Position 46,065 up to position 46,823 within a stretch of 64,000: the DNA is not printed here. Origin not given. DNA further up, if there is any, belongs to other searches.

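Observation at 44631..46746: Four-gene, translationally coupled operon of paralogous small secreted proteins sharing an A-Y-x-Y-W-T/S motif just after the signal-peptide h-region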

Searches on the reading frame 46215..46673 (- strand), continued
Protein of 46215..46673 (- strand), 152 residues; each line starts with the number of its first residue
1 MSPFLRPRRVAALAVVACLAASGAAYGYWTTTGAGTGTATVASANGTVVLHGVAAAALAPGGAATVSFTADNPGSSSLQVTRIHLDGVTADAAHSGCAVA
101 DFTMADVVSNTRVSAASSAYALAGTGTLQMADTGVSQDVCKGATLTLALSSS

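Call 36: search_protein_families(library=ncbifam, alignment_id=A3, max_evalue=1)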
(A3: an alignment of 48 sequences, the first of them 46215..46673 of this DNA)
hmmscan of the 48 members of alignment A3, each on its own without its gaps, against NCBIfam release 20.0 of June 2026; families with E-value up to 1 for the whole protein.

A. member 1, window:46215-46673:- (152 aa): 1 family
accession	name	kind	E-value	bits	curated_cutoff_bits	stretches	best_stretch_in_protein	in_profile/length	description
NF047638.1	throspo3_MtsC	equivalog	0.033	13.1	350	1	26-123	318-410/428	cell-cell cohesion MYXO-CTERM protein MtsC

B. families by the number of members that match (of 48 scanned): 29 families (the first 25 are shown)
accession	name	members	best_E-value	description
NF040942.2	hypo_ExtJ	2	0.0043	selenite/tellurite reduction operon protein ExtJ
NF005435.1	PRK07021.1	2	0.11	flagellar basal body-associated protein FliL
NF051431.1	Rv0361_Cterm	2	0.14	Rv0361 family membrane protein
TIGR01409.1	TAT_signal_seq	1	0.0017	twin-arginine translocation signal domain-containing protein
NF058595.1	invert_tail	1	0.0071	lipo-invert putative C-terminal anchoring domain-containing protein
NF038353.1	FxLYD_dom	1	0.015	FxLYD domain-containing protein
NF041898.1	pec_ly_PelI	1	0.022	pectate lyase PelI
NF004721.0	PRK06065.1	1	0.026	thiolase domain-containing protein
NF052294.1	DeltCadinSyn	1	0.028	(-)-delta-cadinene synthase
TIGR04090.1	exp_by_SipW_IV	1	0.029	BsaA family SipW-dependent biofilm matrix protein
NF047638.1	throspo3_MtsC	1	0.033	cell-cell cohesion MYXO-CTERM protein MtsC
NF006900.1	PRK09390.1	1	0.043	response regulator FixJ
TIGR01783.1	TonB-siderophor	1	0.057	TonB-dependent siderophore receptor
NF005404.0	PRK06954.1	1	0.069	acetyl-CoA C-acetyltransferase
NF012200.0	choice_anch_D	1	0.074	choice-of-anchor D domain-containing protein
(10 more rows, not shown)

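Call 38: search_protein_families(library=pfam, proteins=[P0161, P0194, P0239, P0243, P0247, P0256, P0264, P0269, P0282, P0224], max_evalue=1)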
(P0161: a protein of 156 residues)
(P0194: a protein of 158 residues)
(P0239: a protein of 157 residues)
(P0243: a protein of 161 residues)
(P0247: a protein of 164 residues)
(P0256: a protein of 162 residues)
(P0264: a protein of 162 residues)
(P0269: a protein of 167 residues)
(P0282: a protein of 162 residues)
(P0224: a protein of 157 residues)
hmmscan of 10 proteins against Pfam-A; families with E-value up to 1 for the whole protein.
P0161 (156 aa): 1 family
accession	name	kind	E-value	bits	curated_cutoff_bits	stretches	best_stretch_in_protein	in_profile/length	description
PF08402.16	TOBE_2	-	0.12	12.9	21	1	48-89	15-55/76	TOBE domain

P0194 (158 aa): 2 families
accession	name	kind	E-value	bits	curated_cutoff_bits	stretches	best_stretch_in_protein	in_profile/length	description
PF23619.1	Ig_VWA7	-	0.00091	19.9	27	1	51-109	5-73/104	VWA7 Ig-like domain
PF22321.2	Zona_CL2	-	0.12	12.9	26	1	78-157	25-104/154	Zonadhesin, second cohesin-like domain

P0239 (157 aa): 0 families

P0243 (161 aa): 1 family
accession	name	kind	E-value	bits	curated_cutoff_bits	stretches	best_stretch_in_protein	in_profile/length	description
PF12389.13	Peptidase_M73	-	0.35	11.1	22.5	0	7-46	4-44/196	Camelysin metallo-endopeptidase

P0247 (164 aa): 2 families
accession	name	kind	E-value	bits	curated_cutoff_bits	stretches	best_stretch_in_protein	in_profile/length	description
PF10958.13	DUF2759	-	0.066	13.4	22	0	107-115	35-43/51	Protein of unknown function (DUF2759)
PF01757.29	Acyl_transf_3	-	0.098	12.1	31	1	4-81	205-270/326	Acyltransferase domain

P0256 (162 aa): 0 families

P0264 (162 aa): 0 families

P0269 (167 aa): 0 families

P0282 (162 aa): 0 families

P0224 (157 aa): 0 families

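Call 43: find_related_loci(query=A1, collection=genome_contigs, flank=8000)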
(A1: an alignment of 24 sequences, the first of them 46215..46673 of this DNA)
Query A1 (152 aa) in genome_contigs; peptide patterns used: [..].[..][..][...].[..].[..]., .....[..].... (x = any residue, [..] = any of these).
446 stretches matched a pattern; 246 encode a relative of the query (tblastn E <= 1e-3); the best 80 are kept; 80 distinct loci.
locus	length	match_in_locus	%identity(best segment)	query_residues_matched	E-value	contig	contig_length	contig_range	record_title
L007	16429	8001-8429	90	4-146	4e-66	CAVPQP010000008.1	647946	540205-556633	MAG: uncultured Actinomycetes bacterium isolate MFD10113.bin.2.86 genome assembly, contig: contig_3422, whole genome sho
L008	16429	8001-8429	90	4-146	5e-65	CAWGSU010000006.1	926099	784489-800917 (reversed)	MAG: uncultured Actinomycetes bacterium isolate MFD05521.bin.1.59 genome assembly, contig: contig_75908, whole genome sh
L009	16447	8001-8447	83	4-152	3e-60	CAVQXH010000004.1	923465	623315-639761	MAG: uncultured Actinomycetes bacterium isolate MFD10113.bin.3.495 genome assembly, contig: contig_7730, whole genome sh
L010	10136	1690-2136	84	4-152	5e-59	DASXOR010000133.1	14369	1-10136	MAG TPA_asm: Gaiellales bacterium isolate SMAG_U5387 k141_3031649, whole genome shotgun sequence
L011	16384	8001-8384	76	25-152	2e-51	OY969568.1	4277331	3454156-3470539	MAG: uncultured Actinomycetes bacterium isolate MFD05502.bin.2.11 genome assembly, chromosome: 1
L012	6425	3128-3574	73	1-149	3e-49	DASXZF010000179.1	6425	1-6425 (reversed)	MAG TPA_asm: Gaiellales bacterium isolate SMAG_U4844 k141_3899072, whole genome shotgun sequence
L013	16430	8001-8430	95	4-146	5e-46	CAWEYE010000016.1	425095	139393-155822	MAG: uncultured Actinomycetes bacterium isolate MFD06085.bin.2.158 genome assembly, contig: contig_7947, whole genome sh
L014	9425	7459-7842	63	25-152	1e-45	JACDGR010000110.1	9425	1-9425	MAG: Actinomycetota bacterium isolate MGR_bin417 SD2908_NODE_3371_length_9425_cov_1.023338, whole genome shotgun sequenc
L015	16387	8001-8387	60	25-152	4e-43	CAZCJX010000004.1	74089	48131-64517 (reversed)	MAG TPA_asm: uncultured Actinomycetes bacterium isolate SRP272529_co2_40 genome assembly, contig: NODE_422_length_74089_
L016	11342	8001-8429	55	1-143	2e-41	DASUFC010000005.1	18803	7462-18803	MAG TPA_asm: Gaiellaceae bacterium isolate SMAG_U1369 k141_973706, whole genome shotgun sequence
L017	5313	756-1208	53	2-152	1e-38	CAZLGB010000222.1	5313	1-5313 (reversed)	MAG TPA_asm: uncultured Intrasporangiaceae bacterium isolate binchicken_co197_39 genome assembly, contig: NODE_32608_len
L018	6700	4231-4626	56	19-151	1e-38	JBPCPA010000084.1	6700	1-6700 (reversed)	MAG: Jatrophihabitans sp. isolate TH_ant_mag_170 S1Ck127_8712716_flag_1_multi_7.0000_len_6700, whole genome shotgun sequ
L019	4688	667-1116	55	1-152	1e-38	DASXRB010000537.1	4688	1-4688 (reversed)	MAG TPA_asm: Kribbellaceae bacterium isolate SMAG_U4628 k141_1023356, whole genome shotgun sequence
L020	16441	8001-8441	53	8-152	2e-38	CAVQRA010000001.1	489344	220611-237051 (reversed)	MAG: uncultured Actinomycetes bacterium isolate MFD09848.bin.2.89 genome assembly, contig: contig_12530, whole genome sh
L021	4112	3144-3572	53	6-152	8e-38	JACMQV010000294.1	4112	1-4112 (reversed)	MAG: Cryobacterium sp. isolate LF-bin-465 FL-bin-465-contig-k141_2832017, whole genome shotgun sequence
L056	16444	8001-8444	45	8-152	3e-29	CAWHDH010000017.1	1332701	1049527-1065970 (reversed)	MAG: uncultured Solirubrobacterales bacterium isolate MFD04212.bin.1.232 genome assembly, contig: contig_658, whole geno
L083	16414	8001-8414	44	5-143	2e-22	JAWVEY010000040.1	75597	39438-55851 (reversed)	MAG: Solirubrobacterales bacterium isolate BP_440 scaffold_4149445, whole genome shotgun sequence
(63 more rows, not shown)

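Call 48: search_protein_families(library=ncbifam, proteins=[L056:13201-13803:+, L083:1221-1811:+, L083:1898-2473:+, L083:3070-3612:+, L056:14390-15013:+, L083:3551-4594:+, L056:13677-14390:+, L083:2552-3070:+], max_evalue=0.1)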
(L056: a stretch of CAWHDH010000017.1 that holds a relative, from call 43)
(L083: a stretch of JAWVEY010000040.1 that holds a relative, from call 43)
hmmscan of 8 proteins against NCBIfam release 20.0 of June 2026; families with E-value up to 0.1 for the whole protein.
L056:13201-13803:+ (200 aa): 2 families
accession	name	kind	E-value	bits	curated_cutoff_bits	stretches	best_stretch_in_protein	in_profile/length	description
NF053514.2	JUQZ_fam_ocin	equivalog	0.034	14.4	40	1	9-88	2-81/107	BLB8/JUQZ-1 family protein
NF040473.1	peri_YbiM_McbA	exception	0.04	14.6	110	1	12-53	4-44/86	DUF1471 family periplasmic protein McbA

L083:1221-1811:+ (196 aa): 2 families
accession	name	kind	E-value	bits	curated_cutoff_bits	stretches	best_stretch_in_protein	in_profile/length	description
NF046066.1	BioflmMtrxTasA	equivalog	0.0071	15.8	450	1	25-83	24-80/264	biofilm matrix protein TasA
TIGR04090.1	exp_by_SipW_IV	subfamily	0.028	14.1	60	1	16-124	9-113/241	BsaA family SipW-dependent biofilm matrix protein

L083:1898-2473:+ (191 aa): 0 families

L083:3070-3612:+ (180 aa): 4 families
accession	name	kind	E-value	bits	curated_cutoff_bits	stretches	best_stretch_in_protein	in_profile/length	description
TIGR02228.1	sigpep_I_arch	equivalog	6.8e-24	84.5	51.85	1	14-158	6-152/158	signal peptidase I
NF046067.1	SigPepSipWBacil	equivalog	4.8e-21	75.2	190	1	19-168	20-169/189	signal peptidase I SipW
TIGR02227.1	sigpep_I_bact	equivalog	7.4e-05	22.7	47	1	24-103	8-86/162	signal peptidase I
TIGR02754.1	sod_Ni_protease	equivalog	0.018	15.5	63.25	1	42-125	3-88/90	nickel-type superoxide dismutase maturation protease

L056:14390-15013:+ (207 aa): 5 families
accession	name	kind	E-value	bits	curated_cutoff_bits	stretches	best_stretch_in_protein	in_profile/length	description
TIGR02228.1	sigpep_I_arch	equivalog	4.5e-22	78.6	51.85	1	56-196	15-155/158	signal peptidase I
NF046067.1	SigPepSipWBacil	equivalog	5.5e-16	58.7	190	1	66-194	32-157/189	signal peptidase I SipW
TIGR02754.1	sod_Ni_protease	equivalog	0.0043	17.5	63.25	1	79-160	5-88/90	nickel-type superoxide dismutase maturation protease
TIGR02227.1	sigpep_I_bact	equivalog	0.0044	16.9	47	1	62-118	10-68/162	signal peptidase I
NF041230.1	BagL_FevM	exception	0.093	12.8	230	0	2-38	62-97/145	MarR family transcriptional regulator BagL/FevM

L083:3551-4594:+ (347 aa): 1 family
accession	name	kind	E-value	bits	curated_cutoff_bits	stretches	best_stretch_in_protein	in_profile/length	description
TIGR01466.1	cobJ_cbiH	equivalog_domain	0.019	14.6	246.35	1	188-270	106-193/239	precorrin-3B C(17)-methyltransferase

L056:13677-14390:+ (237 aa): 0 families

L083:2552-3070:+ (172 aa): 0 families

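Call 68: search_protein_families(library=pfam, proteins=[L004:9863-13066:+, L005:10236-13895:+, L001:10552-14118:+, L006:9885-11153:+, L005:8962-10239:+, L006:8465-9397:+], max_evalue=0.01)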
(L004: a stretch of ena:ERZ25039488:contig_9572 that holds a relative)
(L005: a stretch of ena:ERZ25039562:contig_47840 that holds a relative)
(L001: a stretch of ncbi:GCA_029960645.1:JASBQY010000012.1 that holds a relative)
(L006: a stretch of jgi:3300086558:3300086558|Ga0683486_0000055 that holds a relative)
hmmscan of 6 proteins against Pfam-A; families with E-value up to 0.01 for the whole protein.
L004:9863-13066:+ (1067 aa): 2 families
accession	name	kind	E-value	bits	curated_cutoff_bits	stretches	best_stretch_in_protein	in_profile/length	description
PF13290.12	CHB_HEX_C_1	-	2.6e-05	24.5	22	1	289-333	26-67/67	Chitobiase/beta-hexosaminidase C-terminal domain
PF13287.12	Fn3_assoc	-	0.0082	16.7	23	0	289-335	15-58/59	Fn3 associated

L005:10236-13895:+ (1219 aa): 3 families
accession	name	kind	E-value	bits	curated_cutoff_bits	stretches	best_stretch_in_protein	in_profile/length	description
PF13205.12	Big_5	-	9.5e-12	46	23.6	1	850-951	10-94/105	Bacterial Ig-like domain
PF12331.14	Rad26-like_helical_rpts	-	7.1e-05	22.7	29.9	0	612-682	72-142/215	Rad26-like, helical repeats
PF20615.3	DUF6802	-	0.0025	18.2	27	0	415-462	12-59/102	Family of unknown function (DUF6802)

L001:10552-14118:+ (1188 aa): 3 families
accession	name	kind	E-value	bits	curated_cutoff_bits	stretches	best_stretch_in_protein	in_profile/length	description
PF14155.11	DUF4307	-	1.2e-05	25.6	27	0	689-757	25-96/111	Domain of unknown function (DUF4307)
PF18565.7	Glyco_hydro2_C5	-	3.3e-05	24.1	32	0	904-972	22-100/103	Glycoside hydrolase family 2 C-terminal domain 5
PF13715.12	CarbopepD_reg_2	-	0.0002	21.8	32.2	0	539-573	41-75/88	CarboxypepD_reg-like domain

L006:9885-11153:+ (422 aa): 0 families

L005:8962-10239:+ (425 aa): 2 families
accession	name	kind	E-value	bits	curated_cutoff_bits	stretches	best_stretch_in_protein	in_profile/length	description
PF24421.1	Ig_J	-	0.0017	18.8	29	0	78-113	69-104/104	Tip attachment protein J, Ig-like domain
PF07495.19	Y_Y_Y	-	0.0057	17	26.6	0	78-110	31-62/65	Y_Y_Y domain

L006:8465-9397:+ (310 aa): 0 families

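Call 81: search_solved_structures(query=A3, max_evalue=10, show_alignments=0)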
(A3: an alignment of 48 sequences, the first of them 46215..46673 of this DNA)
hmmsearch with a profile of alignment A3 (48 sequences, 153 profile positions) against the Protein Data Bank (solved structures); distinct sequences matched with E-value up to 10: 14.
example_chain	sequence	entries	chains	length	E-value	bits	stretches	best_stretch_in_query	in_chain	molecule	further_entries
6cxh_A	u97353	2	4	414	0.0064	19.9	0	53-93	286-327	Particulate methane monooxygenase, B subunit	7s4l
3rgb_A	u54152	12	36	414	0.019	18.4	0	49-93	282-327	Methane monooxygenase subunit B2 | Particulate methane monooxygenase alpha subunit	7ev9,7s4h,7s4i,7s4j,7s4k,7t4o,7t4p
9sj2_C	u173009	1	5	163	0.46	13.9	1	55-100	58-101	AbpX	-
9rhp_A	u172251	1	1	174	0.49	13.8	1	54-100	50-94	Archaeal bundling protein X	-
11ll_Aa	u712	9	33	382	0.6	13.5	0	49-93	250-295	Particulate methane monooxygenase alpha subunit | particulate methane monooxygenase, B subunit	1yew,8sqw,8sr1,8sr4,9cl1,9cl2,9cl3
8bl3_A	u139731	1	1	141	0.78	13.1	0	56-78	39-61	scIg12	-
8bl6_A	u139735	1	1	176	1.3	12.4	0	56-78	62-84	dIG14-scdim-EF62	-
7ptb_A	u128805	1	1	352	1.3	12.4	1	56-86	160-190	Centrosomal protein of 192 kDa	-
9pxf_A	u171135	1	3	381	1.5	12.2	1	46-90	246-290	Ammonia monooxygenase subunit B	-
2qsv_A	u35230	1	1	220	1.6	12.1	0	61-93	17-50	Uncharacterized protein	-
7vcf_K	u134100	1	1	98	1.7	12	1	15-39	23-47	Toc10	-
9leg_B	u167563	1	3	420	2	11.8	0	45-90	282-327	Ammonia monooxygenase subunit B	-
4yjz_L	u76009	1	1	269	4.9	10.5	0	32-86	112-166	scFv H2526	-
8xa1_Y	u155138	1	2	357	9.8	9.5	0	14-100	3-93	Tri1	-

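Call 83: search_solved_structures(query=A3, max_evalue=0.5, show_alignments=4)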
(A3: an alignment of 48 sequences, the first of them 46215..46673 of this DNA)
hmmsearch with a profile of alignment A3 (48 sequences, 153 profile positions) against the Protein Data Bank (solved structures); distinct sequences matched with E-value up to 0.5: 4.
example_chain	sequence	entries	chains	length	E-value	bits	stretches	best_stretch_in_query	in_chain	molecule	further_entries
6cxh_A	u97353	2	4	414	0.0064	19.9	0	53-93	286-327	Particulate methane monooxygenase, B subunit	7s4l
3rgb_A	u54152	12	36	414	0.019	18.4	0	49-93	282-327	Methane monooxygenase subunit B2 | Particulate methane monooxygenase alpha subunit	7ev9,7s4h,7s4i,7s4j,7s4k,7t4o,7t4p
9sj2_C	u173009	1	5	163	0.46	13.9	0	55-100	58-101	AbpX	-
9rhp_A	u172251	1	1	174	0.49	13.8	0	54-100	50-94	Archaeal bundling protein X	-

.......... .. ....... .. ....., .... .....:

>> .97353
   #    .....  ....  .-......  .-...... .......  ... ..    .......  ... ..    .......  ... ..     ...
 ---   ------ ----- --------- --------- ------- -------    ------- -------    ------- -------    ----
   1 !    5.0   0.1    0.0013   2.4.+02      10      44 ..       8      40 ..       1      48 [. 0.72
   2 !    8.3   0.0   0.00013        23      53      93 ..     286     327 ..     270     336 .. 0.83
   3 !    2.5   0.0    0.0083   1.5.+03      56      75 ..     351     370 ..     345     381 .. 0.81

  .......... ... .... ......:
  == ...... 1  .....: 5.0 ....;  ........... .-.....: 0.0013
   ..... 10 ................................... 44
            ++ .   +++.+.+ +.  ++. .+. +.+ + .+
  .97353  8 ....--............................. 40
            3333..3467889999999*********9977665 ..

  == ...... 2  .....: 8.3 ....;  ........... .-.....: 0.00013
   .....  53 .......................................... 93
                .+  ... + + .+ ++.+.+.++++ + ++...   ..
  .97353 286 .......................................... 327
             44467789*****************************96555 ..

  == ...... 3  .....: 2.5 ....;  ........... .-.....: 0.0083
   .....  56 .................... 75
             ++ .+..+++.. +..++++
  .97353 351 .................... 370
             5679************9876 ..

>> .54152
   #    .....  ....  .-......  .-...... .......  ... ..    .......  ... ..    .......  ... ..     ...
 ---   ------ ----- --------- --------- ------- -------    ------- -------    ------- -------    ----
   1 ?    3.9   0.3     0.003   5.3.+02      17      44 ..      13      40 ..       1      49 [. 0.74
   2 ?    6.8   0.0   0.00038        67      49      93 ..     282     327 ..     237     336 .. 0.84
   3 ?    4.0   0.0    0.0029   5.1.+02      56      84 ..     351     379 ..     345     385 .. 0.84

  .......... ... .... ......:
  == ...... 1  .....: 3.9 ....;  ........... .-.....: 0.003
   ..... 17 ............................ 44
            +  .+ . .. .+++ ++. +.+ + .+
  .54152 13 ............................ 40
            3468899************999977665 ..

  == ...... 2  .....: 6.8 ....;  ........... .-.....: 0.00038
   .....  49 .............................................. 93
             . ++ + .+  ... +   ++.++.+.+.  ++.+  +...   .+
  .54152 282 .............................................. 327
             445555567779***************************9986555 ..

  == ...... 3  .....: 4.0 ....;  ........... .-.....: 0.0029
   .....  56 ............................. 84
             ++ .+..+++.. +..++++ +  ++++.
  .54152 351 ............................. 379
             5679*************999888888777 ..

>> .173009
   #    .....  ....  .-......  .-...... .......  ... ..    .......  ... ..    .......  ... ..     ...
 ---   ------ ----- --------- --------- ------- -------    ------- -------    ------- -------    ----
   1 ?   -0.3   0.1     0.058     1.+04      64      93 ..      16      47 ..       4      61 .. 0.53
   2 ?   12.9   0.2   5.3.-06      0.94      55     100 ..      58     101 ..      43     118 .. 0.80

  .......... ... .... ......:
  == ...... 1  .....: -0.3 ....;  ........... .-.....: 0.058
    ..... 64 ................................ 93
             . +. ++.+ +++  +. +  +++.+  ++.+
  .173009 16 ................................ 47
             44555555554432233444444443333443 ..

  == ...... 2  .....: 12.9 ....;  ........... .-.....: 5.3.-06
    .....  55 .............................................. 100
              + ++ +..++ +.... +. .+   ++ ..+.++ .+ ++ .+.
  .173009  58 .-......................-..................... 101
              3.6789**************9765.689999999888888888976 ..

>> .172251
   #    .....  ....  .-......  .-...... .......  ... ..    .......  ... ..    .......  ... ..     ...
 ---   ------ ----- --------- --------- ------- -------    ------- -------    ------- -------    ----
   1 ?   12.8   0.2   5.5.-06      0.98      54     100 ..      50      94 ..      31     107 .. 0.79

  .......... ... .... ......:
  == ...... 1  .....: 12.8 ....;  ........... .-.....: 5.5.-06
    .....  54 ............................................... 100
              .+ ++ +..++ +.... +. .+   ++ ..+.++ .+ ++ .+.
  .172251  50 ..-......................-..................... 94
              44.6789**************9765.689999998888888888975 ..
